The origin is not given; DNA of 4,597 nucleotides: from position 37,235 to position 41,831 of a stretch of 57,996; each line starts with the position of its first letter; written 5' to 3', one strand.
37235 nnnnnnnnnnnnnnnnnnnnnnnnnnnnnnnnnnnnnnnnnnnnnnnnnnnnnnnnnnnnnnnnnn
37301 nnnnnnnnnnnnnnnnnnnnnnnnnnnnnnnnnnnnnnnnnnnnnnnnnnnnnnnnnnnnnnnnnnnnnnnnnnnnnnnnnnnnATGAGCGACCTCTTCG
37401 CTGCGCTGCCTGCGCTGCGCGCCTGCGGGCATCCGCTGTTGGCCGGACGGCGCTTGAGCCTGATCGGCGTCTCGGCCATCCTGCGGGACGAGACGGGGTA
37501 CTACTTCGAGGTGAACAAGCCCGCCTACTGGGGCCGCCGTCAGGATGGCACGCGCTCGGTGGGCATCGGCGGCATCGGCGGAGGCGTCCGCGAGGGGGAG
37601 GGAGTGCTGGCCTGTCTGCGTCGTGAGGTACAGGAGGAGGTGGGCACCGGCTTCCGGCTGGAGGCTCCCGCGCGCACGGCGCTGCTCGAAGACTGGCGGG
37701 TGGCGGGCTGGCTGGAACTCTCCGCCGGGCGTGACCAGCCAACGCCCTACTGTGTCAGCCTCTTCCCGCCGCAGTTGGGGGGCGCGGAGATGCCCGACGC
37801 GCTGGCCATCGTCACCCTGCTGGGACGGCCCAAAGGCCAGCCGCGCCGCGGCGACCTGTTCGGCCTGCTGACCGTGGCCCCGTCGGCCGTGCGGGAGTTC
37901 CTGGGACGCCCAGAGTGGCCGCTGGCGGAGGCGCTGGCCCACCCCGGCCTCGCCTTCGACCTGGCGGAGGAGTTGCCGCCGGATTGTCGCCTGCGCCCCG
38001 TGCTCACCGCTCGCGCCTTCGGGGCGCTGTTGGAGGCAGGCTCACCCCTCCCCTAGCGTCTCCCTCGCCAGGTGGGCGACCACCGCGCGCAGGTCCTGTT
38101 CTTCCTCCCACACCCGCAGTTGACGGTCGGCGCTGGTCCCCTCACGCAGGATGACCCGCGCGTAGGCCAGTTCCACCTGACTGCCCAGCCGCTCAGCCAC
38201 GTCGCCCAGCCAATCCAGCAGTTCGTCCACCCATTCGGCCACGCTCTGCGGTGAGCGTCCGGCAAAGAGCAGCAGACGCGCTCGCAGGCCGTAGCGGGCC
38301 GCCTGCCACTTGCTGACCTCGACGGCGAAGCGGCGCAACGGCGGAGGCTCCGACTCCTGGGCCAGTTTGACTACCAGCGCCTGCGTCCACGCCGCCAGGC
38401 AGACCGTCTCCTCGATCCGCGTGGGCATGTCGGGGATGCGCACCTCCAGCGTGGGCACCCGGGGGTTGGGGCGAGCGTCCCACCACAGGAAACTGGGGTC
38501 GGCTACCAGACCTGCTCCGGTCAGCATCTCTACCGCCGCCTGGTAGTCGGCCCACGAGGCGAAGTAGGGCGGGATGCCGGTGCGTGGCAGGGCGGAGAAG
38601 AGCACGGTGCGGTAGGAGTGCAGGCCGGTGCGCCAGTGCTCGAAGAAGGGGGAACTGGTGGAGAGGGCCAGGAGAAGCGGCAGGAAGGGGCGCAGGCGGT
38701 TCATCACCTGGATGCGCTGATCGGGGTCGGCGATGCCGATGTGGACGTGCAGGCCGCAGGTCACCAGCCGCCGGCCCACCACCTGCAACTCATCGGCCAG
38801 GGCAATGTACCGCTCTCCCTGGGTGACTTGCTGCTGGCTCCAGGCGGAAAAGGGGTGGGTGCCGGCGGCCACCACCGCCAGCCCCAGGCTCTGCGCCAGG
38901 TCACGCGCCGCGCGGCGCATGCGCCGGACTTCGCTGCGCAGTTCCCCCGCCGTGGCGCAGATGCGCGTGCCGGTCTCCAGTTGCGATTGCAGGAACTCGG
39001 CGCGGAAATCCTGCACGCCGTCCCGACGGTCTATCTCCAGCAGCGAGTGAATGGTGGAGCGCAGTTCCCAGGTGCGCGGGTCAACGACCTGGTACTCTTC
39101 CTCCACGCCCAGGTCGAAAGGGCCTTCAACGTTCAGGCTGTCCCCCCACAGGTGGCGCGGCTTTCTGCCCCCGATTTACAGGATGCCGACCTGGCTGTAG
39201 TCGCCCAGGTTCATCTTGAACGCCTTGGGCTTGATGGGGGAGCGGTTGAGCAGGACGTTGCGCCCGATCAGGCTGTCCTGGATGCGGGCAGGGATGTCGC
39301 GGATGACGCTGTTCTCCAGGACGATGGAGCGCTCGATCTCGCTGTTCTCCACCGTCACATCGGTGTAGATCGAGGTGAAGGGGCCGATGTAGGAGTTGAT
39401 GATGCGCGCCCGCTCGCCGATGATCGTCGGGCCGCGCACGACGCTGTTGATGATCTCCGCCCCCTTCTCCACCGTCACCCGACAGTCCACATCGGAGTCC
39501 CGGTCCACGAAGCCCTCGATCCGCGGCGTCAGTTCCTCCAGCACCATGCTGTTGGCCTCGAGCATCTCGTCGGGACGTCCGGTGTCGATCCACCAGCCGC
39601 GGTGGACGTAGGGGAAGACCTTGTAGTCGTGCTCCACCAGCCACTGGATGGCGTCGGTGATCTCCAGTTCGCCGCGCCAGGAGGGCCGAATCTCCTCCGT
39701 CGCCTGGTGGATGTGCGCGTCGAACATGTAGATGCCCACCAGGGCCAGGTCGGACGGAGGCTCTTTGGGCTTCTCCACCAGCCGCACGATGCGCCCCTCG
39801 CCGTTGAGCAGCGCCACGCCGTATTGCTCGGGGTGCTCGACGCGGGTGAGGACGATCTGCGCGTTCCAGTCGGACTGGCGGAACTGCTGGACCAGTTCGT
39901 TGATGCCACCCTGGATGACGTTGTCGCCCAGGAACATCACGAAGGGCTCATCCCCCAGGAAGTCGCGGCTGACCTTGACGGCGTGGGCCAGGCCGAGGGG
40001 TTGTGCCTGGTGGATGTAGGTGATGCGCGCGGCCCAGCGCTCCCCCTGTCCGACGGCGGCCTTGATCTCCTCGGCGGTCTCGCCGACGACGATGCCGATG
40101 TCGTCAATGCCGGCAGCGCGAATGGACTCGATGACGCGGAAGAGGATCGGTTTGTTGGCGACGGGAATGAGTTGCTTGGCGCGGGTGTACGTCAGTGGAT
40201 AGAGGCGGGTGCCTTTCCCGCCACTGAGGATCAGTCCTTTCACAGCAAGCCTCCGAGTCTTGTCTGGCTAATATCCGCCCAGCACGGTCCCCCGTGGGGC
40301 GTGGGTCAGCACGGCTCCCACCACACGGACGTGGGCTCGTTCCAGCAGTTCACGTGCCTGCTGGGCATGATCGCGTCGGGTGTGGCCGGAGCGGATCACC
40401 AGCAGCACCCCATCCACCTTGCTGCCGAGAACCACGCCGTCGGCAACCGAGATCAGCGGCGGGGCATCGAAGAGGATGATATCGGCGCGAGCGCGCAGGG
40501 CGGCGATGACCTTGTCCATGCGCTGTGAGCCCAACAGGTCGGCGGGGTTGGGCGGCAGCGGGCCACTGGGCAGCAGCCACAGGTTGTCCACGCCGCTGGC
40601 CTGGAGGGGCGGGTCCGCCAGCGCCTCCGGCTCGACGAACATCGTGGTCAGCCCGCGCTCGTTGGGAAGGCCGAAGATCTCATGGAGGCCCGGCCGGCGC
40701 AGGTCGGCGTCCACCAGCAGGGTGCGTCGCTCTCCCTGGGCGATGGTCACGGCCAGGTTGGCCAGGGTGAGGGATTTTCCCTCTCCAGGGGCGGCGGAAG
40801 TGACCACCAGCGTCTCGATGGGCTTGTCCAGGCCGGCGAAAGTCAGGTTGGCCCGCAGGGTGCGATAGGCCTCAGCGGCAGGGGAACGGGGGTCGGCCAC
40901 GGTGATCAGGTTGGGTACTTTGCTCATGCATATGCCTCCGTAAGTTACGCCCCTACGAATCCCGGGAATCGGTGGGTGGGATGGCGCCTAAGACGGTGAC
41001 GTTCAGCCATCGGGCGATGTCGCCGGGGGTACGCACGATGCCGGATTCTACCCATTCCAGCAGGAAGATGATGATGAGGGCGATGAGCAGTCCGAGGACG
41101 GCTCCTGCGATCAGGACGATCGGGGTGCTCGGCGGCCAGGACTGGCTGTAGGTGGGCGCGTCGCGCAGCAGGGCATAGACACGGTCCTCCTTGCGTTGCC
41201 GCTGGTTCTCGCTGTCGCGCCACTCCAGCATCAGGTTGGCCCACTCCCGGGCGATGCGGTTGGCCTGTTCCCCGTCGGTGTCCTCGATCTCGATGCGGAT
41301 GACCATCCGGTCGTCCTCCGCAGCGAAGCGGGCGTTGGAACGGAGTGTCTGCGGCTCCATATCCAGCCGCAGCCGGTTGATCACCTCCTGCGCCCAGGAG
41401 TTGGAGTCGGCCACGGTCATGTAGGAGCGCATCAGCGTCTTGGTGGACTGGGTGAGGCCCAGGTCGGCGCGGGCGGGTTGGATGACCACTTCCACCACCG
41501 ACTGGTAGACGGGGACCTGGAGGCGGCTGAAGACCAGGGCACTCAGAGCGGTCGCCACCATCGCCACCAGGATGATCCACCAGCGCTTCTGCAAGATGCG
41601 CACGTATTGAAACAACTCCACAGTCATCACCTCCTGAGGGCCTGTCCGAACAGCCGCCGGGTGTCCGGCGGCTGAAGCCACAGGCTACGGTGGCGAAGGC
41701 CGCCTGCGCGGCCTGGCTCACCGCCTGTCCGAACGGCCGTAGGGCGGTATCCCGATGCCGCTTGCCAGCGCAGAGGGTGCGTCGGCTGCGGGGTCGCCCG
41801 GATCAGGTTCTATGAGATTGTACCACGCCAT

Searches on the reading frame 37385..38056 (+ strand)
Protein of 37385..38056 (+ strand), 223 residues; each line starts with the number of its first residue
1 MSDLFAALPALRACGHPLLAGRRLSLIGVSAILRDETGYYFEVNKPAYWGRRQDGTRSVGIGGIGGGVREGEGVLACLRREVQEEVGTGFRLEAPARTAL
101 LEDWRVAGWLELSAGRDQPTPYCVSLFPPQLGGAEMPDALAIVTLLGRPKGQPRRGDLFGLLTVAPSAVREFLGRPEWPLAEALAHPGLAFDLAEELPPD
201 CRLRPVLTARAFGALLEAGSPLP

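Call 77: search_protein_families(library=pfam, proteins=[window:37385-38056:+], max_evalue=0.0001)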
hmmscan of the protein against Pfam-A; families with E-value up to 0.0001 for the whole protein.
window:37385-38056:+ (223 aa): 1 family
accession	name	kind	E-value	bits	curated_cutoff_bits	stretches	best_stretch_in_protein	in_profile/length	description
PF00293.34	NUDIX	-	4.3e-07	30.4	21.1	1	48-103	18-68/134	NUDIX domain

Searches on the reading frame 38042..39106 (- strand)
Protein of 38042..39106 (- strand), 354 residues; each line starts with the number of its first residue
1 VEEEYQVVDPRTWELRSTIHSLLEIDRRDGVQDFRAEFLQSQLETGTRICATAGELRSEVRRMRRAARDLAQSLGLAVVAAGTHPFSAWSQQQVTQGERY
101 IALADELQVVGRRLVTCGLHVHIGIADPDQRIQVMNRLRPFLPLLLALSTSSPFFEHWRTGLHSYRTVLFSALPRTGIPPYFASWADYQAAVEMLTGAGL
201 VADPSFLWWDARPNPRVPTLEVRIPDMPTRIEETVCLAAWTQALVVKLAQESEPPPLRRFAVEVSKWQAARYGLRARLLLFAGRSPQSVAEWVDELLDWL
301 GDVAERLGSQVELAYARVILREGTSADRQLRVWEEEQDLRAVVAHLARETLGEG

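Call 77: search_protein_families(library=pfam, proteins=[window:38042-39106:-], max_evalue=0.0001)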
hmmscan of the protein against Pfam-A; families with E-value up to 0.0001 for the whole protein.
window:38042-39106:- (354 aa): 1 family
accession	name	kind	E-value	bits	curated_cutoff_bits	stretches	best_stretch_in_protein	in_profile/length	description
PF04107.18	GCS2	-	9.5e-53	179.9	21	1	1-274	3-291/291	Glutamate-cysteine ligase family 2(GCS2)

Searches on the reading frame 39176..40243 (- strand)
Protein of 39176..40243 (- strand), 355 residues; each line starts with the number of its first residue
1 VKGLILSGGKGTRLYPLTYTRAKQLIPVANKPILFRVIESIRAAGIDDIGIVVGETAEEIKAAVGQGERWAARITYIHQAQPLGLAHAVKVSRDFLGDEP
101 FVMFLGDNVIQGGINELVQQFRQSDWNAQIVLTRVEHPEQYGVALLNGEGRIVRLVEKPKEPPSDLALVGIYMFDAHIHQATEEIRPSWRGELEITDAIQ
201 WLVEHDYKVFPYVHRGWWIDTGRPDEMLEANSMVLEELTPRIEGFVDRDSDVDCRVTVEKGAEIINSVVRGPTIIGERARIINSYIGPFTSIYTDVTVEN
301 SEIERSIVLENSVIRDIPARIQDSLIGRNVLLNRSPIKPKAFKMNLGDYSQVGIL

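Call 77: search_protein_families(library=pfam, proteins=[window:39176-40243:-], max_evalue=0.0001)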
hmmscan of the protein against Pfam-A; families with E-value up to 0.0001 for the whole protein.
window:39176-40243:- (355 aa): 3 families
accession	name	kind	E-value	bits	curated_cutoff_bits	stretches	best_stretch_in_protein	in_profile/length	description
PF00483.29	NTP_transferase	-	4e-58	197.3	21.2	1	2-235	1-243/245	Nucleotidyl transferase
PF12804.13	NTP_transf_3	-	1.5e-09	38.6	27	1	3-130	1-120/160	MobA-like NTP transferase domain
PF25084.1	LbH_EIF2B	-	4.1e-06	27.2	54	1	252-333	24-100/105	EIF2B subunit epsilon LbH domain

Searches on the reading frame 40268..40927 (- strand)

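Call 77: search_protein_families(library=pfam, proteins=[window:40268-40927:-], max_evalue=0.0001)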
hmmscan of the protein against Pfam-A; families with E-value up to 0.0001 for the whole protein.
window:40268-40927:- (219 aa): 3 families
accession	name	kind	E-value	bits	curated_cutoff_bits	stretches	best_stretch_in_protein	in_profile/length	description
PF01656.29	CbiA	-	3.3e-07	30.7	25.4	1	41-147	2-68/125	CobQ/CobB/MinD/ParA nucleotide binding domain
PF10609.15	ParA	-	3.4e-06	27.1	27.1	1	39-204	5-169/246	NUBPL iron-transfer P-loop NTPase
PF13614.12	AAA_31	-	4.6e-05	23.9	27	0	41-167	5-137/177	AAA domain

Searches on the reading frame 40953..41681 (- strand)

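Call 77: search_protein_families(library=pfam, proteins=[window:40953-41681:-], max_evalue=0.0001)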
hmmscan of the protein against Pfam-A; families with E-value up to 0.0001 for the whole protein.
window:40953-41681:- (242 aa): 1 family
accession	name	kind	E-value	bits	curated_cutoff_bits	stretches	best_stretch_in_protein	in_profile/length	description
PF02706.20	Wzz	-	2e-07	31.7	25.5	1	21-103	3-90/91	Chain length determinant protein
